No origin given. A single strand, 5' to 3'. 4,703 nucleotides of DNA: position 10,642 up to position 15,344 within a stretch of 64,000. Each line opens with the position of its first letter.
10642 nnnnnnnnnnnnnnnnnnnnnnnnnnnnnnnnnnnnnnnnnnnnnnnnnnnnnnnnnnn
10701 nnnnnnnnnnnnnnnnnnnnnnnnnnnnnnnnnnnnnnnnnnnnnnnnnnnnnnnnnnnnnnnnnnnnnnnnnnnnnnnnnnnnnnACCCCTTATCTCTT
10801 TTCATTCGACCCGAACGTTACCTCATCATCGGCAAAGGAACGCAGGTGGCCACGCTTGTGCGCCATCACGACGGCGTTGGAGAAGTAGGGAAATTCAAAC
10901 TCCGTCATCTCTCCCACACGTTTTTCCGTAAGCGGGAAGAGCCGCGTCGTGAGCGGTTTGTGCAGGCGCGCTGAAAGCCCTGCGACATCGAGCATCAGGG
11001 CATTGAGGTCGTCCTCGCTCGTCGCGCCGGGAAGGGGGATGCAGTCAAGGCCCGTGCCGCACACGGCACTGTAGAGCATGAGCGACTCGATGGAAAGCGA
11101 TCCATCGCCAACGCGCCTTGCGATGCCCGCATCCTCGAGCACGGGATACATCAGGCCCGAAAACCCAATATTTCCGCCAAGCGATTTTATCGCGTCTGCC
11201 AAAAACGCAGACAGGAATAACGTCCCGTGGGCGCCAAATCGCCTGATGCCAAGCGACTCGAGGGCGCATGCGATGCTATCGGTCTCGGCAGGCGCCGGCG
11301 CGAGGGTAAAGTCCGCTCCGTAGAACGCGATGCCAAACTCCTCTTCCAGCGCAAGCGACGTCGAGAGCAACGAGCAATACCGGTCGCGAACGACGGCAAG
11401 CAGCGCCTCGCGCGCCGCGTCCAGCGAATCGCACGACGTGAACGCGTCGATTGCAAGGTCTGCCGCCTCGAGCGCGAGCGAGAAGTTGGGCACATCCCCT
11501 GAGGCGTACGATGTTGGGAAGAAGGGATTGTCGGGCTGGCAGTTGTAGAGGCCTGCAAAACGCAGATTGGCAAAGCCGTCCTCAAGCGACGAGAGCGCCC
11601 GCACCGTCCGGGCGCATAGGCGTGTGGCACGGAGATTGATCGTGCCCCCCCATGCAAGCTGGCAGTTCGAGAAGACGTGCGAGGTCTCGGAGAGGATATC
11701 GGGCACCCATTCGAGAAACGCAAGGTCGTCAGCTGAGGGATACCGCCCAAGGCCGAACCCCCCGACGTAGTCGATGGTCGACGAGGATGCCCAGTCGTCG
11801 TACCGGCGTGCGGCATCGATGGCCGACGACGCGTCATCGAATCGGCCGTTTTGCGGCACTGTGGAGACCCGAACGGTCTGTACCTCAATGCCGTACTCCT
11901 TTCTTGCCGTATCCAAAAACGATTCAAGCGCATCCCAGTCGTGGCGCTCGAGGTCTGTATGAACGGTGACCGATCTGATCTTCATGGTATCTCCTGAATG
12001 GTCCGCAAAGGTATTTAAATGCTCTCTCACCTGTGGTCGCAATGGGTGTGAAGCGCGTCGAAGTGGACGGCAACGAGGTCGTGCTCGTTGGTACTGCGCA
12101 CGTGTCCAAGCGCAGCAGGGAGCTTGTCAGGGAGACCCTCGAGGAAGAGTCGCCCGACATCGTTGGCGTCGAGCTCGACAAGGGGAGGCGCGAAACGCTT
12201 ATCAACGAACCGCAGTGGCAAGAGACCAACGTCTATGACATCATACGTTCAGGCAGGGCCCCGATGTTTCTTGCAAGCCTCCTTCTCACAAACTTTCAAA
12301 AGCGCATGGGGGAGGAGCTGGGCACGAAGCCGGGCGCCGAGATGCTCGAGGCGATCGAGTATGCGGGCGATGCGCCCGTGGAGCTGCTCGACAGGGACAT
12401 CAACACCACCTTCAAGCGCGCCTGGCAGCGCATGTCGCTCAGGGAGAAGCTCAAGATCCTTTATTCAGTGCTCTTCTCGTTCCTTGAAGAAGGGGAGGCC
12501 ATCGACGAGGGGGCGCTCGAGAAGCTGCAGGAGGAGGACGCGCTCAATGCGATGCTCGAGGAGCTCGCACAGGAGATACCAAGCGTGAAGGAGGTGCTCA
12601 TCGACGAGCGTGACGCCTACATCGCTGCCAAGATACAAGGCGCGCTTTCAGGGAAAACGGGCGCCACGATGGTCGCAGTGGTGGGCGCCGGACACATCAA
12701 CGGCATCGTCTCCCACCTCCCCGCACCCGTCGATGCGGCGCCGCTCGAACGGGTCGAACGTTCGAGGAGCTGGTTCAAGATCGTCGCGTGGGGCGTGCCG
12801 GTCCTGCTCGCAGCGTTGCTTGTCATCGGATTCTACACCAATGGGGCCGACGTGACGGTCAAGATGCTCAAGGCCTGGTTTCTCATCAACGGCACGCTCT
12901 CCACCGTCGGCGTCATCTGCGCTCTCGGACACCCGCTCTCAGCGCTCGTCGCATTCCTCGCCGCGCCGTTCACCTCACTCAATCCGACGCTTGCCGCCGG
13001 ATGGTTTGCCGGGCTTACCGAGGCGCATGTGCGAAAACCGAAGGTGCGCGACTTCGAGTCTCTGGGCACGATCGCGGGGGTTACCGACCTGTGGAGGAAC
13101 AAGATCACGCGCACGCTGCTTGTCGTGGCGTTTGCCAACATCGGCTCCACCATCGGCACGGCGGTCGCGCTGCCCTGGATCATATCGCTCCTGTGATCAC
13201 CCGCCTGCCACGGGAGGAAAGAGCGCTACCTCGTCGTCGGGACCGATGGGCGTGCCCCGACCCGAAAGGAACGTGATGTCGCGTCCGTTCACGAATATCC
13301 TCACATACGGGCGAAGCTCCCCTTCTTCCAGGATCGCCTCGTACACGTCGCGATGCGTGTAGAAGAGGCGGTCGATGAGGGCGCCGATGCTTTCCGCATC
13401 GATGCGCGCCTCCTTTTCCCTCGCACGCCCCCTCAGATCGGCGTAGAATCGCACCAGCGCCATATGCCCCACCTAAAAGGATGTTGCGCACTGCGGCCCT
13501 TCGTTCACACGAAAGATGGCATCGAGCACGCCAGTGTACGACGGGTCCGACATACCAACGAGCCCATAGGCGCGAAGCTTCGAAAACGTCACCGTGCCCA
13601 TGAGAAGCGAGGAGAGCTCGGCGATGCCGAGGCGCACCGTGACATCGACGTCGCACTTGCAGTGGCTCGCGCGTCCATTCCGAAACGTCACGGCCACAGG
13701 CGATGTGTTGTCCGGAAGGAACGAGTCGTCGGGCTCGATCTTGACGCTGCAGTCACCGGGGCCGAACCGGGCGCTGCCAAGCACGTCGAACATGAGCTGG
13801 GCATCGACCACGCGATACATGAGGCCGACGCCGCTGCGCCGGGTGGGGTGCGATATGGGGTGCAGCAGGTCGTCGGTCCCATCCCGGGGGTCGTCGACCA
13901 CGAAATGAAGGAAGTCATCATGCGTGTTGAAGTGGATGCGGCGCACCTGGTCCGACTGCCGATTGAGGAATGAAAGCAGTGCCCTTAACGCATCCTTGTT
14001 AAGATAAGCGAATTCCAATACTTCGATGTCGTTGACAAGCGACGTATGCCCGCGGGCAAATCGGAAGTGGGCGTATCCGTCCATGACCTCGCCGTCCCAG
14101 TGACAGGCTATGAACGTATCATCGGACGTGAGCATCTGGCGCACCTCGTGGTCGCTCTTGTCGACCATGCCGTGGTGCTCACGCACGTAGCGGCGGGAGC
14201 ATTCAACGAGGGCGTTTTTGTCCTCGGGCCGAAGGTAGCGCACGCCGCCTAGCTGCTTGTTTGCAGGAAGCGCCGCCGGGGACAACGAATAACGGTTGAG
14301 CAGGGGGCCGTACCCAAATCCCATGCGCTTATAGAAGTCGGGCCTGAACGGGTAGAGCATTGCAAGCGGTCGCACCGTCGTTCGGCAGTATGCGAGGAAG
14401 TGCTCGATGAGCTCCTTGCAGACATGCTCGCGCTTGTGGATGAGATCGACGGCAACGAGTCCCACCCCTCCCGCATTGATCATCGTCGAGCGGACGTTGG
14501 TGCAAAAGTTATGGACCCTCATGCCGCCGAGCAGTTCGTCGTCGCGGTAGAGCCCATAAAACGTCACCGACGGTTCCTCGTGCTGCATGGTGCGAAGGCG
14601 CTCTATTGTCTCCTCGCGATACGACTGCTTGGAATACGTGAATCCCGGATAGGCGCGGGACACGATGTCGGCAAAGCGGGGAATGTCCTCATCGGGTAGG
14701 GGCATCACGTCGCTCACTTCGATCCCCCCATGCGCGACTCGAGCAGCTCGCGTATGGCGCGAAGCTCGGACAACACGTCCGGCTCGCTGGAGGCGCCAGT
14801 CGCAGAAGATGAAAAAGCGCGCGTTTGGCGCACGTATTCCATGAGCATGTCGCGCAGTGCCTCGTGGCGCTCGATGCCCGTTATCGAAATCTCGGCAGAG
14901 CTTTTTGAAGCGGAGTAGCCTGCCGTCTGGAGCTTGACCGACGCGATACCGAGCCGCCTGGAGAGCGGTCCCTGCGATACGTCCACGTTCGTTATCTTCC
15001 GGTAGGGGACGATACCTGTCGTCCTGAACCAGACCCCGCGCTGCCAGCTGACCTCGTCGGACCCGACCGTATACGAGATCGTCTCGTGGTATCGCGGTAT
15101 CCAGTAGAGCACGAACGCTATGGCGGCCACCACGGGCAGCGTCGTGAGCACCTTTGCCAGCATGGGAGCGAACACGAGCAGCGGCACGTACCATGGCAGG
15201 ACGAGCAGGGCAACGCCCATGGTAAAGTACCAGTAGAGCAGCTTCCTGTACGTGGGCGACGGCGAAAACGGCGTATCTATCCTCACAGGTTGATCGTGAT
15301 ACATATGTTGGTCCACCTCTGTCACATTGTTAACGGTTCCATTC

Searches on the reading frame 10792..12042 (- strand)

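Call 34: search_protein_families(library=pfam, proteins=[window:10792-12042:-], max_evalue=0.0001)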
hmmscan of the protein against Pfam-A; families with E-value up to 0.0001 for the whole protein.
window:10792-12042:- (416 aa): 1 family
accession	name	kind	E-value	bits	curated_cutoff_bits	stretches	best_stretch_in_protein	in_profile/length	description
PF05167.17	DUF711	-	2.8e-76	257.4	25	1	39-382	45-406/413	Uncharacterised ACR (DUF711)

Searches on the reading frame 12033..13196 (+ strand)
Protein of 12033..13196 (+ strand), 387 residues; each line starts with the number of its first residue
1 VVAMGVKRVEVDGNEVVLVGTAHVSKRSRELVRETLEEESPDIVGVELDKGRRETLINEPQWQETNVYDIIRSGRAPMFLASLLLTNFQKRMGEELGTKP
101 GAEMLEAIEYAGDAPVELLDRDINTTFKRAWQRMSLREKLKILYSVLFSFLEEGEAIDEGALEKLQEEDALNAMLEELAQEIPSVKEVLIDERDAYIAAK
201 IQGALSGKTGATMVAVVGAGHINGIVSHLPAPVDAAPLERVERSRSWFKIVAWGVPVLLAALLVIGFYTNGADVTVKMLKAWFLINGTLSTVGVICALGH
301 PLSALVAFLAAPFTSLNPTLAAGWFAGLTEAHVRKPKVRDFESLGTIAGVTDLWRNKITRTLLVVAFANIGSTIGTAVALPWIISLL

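Call 34: search_protein_families(library=pfam, proteins=[window:12033-13196:+], max_evalue=0.0001)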
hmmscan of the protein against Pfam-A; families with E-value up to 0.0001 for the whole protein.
window:12033-13196:+ (387 aa): 1 family
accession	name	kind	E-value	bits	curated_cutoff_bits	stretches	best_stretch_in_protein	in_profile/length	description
PF01963.22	TraB_PrgY_gumN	-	5.1e-34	118.8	26.8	1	8-227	4-249/263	TraB/PrgY/gumN family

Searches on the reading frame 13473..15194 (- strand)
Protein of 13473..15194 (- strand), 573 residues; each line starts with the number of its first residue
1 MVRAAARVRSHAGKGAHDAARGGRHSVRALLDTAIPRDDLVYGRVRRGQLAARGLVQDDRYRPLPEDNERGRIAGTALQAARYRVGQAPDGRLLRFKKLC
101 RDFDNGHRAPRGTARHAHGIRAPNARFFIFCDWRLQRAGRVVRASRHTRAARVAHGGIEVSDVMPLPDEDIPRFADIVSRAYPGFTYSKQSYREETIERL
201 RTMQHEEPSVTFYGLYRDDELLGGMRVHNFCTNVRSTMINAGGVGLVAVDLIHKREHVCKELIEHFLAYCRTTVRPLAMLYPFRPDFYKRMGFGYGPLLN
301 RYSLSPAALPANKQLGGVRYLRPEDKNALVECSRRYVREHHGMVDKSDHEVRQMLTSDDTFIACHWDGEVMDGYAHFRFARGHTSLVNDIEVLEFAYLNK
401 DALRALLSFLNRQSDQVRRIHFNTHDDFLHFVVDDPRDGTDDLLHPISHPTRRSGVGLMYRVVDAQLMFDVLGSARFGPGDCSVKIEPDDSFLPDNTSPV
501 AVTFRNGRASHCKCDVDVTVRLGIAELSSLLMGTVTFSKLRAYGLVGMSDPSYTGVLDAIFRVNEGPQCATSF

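Call 34: search_protein_families(library=pfam, proteins=[window:13473-15194:-], max_evalue=0.0001)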
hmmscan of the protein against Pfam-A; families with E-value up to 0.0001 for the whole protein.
window:13473-15194:- (573 aa): 3 families
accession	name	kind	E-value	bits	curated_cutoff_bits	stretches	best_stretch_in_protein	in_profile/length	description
PF13527.13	Acetyltransf_9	-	2e-20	73.5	25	1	165-295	4-126/127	Acetyltransferase (GNAT) domain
PF17668.7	Acetyltransf_17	-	9.2e-13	49.3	25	1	342-438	1-102/114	Acetyltransferase (GNAT) domain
PF13530.11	SCP2_2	-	2.8e-11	44.3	23.2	1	481-569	15-104/105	Sterol carrier protein domain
